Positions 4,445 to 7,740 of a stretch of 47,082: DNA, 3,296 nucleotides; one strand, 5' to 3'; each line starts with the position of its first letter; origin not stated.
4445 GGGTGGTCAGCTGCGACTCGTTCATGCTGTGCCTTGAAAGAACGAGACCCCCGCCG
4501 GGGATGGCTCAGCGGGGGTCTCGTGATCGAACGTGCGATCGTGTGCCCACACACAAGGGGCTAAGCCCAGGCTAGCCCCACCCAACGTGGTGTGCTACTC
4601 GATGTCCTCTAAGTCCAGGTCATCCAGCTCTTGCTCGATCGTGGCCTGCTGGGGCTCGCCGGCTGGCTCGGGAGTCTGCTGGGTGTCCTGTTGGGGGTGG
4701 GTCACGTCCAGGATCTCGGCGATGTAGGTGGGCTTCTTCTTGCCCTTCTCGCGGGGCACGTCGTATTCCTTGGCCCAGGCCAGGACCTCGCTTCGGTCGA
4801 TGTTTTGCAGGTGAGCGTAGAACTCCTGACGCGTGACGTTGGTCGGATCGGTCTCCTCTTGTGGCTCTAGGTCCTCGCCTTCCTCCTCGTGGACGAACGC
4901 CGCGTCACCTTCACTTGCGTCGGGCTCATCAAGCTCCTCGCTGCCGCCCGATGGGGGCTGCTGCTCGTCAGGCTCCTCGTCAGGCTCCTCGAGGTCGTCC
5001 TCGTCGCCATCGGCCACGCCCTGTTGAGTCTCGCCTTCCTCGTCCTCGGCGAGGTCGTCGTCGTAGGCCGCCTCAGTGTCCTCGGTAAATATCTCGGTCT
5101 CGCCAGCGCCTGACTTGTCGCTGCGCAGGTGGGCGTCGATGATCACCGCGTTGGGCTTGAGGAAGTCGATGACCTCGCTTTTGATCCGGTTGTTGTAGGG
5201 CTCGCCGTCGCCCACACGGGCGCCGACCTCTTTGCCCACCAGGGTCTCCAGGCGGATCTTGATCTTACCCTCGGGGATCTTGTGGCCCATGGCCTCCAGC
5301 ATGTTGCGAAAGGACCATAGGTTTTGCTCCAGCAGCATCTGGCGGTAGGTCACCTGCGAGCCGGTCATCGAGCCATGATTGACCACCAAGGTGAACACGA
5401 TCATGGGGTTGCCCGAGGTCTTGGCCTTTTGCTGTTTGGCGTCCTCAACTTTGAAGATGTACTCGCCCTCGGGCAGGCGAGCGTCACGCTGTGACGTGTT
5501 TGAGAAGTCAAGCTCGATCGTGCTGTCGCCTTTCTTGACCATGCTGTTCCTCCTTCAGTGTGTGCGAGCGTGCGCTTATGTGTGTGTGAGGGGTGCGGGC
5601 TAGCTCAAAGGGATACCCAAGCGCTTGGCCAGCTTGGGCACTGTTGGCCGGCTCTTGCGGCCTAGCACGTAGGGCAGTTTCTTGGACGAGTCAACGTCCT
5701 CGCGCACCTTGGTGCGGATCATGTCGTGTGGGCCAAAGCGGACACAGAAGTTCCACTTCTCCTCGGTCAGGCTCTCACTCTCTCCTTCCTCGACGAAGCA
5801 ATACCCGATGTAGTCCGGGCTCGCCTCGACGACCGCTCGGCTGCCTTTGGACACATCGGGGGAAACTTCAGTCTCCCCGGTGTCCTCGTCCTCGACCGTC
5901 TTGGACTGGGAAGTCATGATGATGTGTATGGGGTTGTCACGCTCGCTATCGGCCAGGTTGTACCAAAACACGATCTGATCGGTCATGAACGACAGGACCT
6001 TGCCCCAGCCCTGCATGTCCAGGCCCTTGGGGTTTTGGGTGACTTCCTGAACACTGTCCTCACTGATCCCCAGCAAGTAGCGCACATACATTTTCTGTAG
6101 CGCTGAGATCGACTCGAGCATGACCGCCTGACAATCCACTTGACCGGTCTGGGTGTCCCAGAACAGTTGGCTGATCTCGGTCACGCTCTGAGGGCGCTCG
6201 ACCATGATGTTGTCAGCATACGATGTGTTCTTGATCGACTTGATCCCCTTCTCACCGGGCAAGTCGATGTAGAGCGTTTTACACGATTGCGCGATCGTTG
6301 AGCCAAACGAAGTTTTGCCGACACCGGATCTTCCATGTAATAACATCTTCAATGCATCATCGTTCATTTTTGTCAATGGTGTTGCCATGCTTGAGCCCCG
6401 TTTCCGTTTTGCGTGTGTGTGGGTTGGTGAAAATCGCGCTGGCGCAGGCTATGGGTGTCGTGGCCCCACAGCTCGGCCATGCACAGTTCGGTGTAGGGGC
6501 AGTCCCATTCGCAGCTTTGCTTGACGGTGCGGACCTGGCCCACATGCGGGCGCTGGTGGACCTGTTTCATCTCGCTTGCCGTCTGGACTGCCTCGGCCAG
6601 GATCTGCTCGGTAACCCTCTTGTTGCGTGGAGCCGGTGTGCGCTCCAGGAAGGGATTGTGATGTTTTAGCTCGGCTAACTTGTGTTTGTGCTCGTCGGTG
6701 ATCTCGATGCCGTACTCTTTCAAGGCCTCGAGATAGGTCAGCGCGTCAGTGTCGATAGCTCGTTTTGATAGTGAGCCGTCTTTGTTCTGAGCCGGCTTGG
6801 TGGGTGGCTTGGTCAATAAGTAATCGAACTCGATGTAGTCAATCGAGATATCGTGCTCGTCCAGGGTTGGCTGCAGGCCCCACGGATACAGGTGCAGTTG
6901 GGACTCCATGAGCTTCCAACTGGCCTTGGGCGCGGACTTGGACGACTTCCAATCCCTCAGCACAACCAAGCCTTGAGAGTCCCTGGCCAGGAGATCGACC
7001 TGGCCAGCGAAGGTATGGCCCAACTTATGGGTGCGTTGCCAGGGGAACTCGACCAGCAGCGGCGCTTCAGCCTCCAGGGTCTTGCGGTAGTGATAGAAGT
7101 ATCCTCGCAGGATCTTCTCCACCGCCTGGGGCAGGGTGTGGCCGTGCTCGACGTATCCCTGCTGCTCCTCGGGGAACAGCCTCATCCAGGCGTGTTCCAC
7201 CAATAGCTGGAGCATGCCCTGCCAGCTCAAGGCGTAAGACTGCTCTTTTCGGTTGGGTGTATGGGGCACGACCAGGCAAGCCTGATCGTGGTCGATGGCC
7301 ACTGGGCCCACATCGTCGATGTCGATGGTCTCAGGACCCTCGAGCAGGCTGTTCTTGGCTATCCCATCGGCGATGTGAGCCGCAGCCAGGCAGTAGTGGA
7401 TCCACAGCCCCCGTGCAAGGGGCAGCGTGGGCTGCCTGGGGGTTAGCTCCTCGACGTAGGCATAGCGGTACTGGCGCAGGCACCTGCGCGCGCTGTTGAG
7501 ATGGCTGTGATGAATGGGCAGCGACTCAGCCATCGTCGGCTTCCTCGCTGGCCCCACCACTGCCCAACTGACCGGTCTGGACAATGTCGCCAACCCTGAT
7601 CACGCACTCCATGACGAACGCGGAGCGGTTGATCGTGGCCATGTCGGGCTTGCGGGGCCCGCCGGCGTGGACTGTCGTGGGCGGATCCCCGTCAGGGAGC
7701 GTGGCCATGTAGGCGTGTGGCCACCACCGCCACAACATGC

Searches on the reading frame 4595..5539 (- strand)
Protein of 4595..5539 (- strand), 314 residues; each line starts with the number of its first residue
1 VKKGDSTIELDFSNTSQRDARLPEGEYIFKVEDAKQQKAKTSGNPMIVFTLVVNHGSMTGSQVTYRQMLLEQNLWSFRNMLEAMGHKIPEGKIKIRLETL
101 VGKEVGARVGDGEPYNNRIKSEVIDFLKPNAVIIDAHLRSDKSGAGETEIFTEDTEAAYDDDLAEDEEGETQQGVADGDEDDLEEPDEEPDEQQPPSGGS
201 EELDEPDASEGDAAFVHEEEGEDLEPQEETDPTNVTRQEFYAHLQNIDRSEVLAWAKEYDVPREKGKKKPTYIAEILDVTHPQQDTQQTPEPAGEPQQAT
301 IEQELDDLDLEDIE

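Call 77: search_protein_families(library=pfam, proteins=[window:4595-5539:-], max_evalue=0.001)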
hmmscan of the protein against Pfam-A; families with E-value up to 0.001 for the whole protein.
window:4595-5539:- (314 aa): 1 family
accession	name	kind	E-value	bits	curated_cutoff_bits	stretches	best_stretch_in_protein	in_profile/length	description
PF05037.18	DUF669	-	1.1e-10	42.2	21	1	10-128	3-129/138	Protein of unknown function (DUF669)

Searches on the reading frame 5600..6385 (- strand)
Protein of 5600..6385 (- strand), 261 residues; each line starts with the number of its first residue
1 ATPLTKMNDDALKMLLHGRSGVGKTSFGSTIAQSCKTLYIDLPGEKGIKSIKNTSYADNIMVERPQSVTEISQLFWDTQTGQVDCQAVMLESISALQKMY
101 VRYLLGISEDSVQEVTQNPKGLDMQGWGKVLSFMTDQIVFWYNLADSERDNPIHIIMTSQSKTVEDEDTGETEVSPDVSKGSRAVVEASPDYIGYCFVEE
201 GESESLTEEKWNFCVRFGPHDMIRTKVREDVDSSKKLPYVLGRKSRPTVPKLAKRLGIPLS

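Call 77: search_protein_families(library=pfam, proteins=[window:5600-6385:-], max_evalue=0.001)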
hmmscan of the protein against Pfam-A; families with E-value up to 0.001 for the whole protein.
window:5600-6385:- (261 aa): 1 family
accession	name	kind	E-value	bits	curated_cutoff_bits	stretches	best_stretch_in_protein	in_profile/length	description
PF13479.12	AAA_24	-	2.6e-16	60.5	27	1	11-226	2-192/195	AAA domain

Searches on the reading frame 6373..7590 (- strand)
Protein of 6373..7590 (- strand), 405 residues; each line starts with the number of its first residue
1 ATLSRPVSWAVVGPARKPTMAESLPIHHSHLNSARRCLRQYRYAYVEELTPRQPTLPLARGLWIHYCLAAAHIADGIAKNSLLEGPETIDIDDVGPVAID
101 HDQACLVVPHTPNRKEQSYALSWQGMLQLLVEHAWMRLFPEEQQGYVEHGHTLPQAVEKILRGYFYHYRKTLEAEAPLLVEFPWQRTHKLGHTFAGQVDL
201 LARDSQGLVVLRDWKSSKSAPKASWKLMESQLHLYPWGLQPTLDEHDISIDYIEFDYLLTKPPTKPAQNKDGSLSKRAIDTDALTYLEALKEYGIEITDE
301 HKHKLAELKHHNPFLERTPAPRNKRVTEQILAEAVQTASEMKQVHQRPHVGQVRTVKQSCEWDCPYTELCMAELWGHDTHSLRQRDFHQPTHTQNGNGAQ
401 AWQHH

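Call 77: search_protein_families(library=pfam, proteins=[window:6373-7590:-], max_evalue=0.001)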
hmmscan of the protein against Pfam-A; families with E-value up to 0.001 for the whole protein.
window:6373-7590:- (405 aa): 1 family
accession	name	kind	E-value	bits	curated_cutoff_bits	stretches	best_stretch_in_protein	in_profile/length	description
PF12705.13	PDDEXK_1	-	1.1e-17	65.3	22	1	28-370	4-246/247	PD-(D/E)XK nuclease superfamily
